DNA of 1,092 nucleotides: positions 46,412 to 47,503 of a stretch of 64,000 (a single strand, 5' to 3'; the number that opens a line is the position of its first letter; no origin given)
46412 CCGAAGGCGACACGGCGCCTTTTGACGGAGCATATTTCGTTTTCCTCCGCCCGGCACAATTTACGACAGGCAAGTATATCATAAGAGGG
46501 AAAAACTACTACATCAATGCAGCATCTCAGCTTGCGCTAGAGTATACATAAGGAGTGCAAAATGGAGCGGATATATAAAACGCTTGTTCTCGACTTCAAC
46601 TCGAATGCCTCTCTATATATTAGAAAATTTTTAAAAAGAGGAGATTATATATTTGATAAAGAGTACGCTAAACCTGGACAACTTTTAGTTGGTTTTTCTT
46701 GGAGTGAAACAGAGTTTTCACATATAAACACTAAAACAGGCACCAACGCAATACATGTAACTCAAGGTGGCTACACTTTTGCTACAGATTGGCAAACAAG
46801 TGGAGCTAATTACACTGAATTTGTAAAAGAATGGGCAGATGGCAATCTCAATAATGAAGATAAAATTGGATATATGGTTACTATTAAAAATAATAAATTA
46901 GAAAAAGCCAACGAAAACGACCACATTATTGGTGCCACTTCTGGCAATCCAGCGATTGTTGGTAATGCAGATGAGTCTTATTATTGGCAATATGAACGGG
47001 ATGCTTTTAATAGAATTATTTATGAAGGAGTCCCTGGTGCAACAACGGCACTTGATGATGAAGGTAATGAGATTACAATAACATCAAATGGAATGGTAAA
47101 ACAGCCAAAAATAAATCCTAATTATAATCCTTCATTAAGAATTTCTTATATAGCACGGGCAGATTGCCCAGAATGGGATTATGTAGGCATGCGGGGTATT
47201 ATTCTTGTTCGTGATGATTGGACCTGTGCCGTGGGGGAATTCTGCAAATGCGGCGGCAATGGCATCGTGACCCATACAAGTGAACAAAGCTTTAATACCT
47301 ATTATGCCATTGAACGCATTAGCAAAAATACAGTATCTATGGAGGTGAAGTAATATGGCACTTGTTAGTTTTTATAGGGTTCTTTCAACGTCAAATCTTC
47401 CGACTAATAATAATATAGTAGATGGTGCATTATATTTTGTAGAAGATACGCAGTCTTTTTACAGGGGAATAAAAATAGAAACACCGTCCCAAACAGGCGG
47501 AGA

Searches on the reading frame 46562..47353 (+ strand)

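Call 36: search_protein_families(library=phrogs, proteins=[window:46562-47353:+], max_evalue=0.001)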
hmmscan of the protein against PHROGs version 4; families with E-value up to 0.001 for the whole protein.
window:46562-47353:+ (263 aa): 1 family
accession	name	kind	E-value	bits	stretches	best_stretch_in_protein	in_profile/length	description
phrog_4775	-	connector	5.4e-22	78.6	1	82-253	697-856/876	pre-neck appendage protein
